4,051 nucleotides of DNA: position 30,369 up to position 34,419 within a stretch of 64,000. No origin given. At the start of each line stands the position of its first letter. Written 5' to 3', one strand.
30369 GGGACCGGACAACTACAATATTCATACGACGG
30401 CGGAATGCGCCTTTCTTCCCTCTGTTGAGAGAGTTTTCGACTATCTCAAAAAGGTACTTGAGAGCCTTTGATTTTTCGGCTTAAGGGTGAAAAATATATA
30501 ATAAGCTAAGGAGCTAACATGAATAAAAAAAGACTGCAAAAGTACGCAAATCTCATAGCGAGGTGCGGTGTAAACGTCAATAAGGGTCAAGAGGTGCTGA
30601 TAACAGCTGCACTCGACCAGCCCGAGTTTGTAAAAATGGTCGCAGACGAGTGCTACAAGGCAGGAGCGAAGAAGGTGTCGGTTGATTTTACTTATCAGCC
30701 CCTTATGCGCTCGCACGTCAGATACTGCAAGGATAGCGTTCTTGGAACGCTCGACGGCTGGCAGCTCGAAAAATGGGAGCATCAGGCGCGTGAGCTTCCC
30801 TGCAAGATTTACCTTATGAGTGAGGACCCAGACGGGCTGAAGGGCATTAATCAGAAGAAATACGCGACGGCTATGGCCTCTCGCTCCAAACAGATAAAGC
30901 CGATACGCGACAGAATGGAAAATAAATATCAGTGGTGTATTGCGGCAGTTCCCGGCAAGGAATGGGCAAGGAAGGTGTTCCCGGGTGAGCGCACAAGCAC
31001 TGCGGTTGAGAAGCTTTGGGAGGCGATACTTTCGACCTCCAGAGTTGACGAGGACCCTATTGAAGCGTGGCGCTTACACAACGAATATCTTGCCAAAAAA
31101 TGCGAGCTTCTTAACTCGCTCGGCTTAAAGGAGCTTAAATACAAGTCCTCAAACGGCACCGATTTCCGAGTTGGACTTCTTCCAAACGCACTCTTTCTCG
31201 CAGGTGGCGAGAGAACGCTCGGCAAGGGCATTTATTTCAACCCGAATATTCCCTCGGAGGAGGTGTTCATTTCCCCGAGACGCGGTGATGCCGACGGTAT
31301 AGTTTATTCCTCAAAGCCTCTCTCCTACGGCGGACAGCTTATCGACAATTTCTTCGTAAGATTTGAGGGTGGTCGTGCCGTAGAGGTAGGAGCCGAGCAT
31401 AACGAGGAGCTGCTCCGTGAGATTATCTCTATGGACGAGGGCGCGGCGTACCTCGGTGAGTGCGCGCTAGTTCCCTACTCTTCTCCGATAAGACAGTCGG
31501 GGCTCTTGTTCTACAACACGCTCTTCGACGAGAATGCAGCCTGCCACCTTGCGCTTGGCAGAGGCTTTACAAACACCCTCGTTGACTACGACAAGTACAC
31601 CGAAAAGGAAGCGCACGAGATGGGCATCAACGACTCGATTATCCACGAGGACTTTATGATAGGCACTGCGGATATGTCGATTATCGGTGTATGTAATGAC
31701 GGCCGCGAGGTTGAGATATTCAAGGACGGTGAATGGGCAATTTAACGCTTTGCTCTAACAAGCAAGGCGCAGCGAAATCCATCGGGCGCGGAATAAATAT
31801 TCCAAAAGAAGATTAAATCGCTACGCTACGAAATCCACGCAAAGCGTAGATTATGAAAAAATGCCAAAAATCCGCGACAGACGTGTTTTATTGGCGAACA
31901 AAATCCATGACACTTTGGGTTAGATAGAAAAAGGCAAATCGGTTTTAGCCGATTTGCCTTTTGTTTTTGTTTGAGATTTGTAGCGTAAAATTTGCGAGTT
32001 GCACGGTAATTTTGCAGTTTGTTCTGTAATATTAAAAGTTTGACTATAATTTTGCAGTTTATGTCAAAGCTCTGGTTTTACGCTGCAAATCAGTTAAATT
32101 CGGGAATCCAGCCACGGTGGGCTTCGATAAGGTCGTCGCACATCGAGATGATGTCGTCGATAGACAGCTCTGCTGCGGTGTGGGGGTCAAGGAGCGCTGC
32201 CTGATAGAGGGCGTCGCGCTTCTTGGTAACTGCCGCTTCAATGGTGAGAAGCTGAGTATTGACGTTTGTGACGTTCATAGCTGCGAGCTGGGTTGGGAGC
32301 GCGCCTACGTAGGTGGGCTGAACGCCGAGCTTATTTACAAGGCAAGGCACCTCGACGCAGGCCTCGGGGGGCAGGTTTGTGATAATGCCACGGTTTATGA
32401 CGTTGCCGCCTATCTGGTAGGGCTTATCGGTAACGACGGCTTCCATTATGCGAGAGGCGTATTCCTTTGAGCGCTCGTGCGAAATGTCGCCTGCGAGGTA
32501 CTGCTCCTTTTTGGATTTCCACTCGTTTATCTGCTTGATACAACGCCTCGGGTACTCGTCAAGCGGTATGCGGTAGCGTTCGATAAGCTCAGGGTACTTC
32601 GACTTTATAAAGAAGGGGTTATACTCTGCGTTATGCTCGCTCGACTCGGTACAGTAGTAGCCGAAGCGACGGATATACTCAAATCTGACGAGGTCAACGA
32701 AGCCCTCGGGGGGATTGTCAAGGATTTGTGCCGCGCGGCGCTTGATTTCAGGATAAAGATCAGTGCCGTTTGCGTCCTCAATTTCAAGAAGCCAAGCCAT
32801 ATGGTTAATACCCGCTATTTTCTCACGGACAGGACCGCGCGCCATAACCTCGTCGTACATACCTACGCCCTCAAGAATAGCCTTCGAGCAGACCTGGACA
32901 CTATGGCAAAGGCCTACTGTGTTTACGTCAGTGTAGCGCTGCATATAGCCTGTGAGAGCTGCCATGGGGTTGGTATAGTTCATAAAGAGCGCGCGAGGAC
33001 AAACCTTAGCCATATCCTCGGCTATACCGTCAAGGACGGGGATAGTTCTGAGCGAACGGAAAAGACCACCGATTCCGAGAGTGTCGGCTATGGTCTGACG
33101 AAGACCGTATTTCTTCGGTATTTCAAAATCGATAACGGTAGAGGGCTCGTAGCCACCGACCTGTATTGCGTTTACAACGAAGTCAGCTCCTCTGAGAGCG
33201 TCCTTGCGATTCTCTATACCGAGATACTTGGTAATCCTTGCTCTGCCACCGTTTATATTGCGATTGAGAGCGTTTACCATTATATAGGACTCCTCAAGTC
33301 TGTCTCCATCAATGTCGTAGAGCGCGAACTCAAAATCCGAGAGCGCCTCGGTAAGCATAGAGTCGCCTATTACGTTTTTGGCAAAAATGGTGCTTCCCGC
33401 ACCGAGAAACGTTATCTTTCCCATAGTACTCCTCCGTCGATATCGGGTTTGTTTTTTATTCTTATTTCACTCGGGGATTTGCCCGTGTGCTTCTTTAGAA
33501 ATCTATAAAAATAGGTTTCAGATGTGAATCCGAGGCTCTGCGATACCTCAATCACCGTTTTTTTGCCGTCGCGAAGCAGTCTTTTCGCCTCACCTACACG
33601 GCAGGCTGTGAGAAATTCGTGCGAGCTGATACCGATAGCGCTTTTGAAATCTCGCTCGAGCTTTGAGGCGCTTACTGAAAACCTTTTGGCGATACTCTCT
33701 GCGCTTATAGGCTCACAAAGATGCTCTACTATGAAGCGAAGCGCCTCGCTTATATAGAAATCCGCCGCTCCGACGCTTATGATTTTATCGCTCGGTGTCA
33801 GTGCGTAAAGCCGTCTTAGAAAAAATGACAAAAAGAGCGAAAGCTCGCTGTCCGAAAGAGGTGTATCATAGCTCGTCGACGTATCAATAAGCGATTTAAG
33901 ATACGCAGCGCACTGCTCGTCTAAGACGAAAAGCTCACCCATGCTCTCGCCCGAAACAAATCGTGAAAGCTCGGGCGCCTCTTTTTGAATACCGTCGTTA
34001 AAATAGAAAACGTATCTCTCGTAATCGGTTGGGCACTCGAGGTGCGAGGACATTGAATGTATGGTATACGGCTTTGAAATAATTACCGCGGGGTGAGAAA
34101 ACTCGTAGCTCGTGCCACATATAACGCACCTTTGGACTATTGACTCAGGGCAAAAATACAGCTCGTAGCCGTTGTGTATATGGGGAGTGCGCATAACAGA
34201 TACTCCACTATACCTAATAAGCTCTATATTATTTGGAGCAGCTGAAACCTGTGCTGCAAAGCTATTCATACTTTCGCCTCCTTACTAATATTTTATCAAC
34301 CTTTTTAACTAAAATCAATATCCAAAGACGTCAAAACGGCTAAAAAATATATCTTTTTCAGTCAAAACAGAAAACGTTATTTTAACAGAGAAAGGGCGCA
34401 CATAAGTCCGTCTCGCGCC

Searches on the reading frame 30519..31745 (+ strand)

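Call 9: search_protein_families(library=pfam, proteins=[window:30519-31745:+], max_evalue=0.001)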
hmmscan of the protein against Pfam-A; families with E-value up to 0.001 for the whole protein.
window:30519-31745:+ (408 aa): 1 family
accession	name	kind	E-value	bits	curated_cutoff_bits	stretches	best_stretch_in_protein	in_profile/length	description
PF02073.20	Peptidase_M29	-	9.2e-151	502.7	27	1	3-406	2-406/406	Thermophilic metalloprotease (M29)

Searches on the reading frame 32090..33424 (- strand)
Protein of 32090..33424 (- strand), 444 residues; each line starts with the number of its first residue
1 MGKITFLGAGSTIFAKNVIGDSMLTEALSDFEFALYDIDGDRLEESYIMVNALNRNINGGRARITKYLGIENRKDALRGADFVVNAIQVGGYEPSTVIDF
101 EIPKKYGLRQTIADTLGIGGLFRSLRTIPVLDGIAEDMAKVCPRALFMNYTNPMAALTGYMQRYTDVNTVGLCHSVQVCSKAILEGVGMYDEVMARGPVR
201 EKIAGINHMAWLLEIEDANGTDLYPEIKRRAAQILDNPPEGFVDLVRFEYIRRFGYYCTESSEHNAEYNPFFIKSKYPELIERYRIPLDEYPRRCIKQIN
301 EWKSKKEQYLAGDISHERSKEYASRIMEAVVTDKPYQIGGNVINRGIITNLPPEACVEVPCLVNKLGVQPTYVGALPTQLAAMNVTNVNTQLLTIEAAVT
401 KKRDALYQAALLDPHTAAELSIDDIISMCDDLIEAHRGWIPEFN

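Call 9: search_protein_families(library=pfam, proteins=[window:32090-33424:-], max_evalue=0.001)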
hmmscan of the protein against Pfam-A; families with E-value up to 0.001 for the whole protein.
window:32090-33424:- (444 aa): 2 families
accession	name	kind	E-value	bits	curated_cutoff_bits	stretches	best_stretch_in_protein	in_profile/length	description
PF11975.13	Glyco_hydro_4C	-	1.7e-63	214.9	24.1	1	203-416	1-211/211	Family 4 glycosyl hydrolase C-terminal domain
PF02056.22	Glyco_hydro_4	-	3.6e-59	199.9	23.2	1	3-185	1-179/183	Family 4 glycosyl hydrolase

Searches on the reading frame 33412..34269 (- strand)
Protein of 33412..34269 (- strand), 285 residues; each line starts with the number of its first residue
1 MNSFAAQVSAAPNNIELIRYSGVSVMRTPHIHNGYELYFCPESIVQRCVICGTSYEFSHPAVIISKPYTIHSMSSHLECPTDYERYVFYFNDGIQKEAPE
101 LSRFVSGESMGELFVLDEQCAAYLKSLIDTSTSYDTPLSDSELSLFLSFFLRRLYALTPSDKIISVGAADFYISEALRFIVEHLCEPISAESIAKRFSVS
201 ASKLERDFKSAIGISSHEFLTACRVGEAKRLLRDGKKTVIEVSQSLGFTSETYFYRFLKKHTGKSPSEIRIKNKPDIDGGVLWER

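Call 9: search_protein_families(library=pfam, proteins=[window:33412-34269:-], max_evalue=0.001)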
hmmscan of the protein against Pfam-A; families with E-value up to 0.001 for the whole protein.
window:33412-34269:- (285 aa): 2 families
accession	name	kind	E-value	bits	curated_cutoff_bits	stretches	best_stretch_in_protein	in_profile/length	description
PF12833.13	HTH_18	-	6.1e-21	74.9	33.6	1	193-270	1-78/80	Helix-turn-helix domain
PF00165.29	HTH_AraC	-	7.8e-12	45.5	26.6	1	232-270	1-41/42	Bacterial regulatory helix-turn-helix proteins, AraC family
